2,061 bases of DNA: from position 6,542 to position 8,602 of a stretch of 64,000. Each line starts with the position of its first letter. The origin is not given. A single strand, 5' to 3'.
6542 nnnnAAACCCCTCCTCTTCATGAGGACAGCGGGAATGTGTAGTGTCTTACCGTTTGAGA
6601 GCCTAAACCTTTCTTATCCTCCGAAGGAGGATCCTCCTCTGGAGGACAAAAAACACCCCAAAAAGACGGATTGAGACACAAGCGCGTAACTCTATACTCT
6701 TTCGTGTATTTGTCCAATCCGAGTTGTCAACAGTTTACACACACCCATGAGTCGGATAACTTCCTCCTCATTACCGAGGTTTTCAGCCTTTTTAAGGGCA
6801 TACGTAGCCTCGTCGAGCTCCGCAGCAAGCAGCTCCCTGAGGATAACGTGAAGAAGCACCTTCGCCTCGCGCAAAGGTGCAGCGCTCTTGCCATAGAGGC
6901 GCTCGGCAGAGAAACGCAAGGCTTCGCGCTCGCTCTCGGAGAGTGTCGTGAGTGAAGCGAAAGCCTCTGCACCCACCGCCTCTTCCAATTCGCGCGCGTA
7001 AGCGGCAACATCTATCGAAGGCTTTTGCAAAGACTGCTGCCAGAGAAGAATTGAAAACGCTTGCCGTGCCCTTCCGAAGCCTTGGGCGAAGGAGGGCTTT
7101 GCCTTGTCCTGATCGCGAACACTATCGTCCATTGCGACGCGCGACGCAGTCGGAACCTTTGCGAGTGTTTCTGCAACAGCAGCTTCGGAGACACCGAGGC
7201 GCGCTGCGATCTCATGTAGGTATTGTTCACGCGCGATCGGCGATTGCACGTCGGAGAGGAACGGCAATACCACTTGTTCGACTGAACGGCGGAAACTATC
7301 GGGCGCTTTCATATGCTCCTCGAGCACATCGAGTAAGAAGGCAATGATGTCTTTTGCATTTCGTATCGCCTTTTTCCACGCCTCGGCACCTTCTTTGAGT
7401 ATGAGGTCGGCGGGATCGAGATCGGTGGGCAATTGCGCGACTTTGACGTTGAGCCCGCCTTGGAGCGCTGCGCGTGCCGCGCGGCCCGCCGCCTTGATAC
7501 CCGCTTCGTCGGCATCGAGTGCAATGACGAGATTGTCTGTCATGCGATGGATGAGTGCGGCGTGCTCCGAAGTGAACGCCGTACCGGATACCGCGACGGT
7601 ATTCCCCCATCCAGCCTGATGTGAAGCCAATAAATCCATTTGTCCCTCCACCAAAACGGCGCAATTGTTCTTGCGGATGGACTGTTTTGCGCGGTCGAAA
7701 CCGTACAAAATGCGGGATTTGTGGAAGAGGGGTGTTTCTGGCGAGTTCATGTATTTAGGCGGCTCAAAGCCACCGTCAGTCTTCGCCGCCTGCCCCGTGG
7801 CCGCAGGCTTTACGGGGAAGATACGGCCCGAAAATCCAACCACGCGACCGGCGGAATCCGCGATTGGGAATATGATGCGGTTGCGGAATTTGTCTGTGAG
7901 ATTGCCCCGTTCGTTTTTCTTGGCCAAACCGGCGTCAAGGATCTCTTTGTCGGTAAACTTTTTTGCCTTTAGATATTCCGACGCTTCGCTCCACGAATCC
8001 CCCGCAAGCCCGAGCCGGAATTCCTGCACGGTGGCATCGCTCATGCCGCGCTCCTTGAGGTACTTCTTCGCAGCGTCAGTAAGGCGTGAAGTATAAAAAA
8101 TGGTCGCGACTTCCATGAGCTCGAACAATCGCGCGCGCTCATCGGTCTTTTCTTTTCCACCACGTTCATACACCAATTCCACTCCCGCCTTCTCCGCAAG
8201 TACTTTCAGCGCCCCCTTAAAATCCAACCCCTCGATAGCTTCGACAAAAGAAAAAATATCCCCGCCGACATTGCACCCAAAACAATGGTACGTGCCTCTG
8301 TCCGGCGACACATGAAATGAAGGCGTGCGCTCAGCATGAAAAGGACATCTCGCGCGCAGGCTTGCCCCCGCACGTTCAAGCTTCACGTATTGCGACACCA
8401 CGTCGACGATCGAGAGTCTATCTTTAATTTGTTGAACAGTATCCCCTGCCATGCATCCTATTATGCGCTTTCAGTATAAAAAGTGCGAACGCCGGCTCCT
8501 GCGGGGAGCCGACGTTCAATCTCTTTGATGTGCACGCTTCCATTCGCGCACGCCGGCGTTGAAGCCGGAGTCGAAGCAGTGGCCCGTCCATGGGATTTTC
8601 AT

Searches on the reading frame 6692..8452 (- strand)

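Call 10: search_protein_families(library=pfam, max_evalue=0.00001, proteins=[window:6692-8452:-])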
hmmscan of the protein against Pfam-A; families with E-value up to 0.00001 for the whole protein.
window:6692-8452:- (586 aa): 5 families
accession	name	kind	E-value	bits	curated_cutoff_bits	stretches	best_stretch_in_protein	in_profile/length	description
PF08275.17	DNAG_N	-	3e-38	131.3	26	1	125-256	11-128/128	DNA primase catalytic core, N-terminal domain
PF01807.25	Zn_ribbon_DnaG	-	1.2e-33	115.3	24.9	1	4-96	4-96/98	CHC2 zinc finger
PF13155.12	Toprim_2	-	1e-19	71.1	22.1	1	266-350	1-87/88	Toprim-like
PF13662.12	Toprim_4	-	9.2e-18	64.7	25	1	264-338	2-83/85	Toprim domain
PF01751.28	Toprim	-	3.6e-09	37.1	23.1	1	266-339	3-94/96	Toprim domain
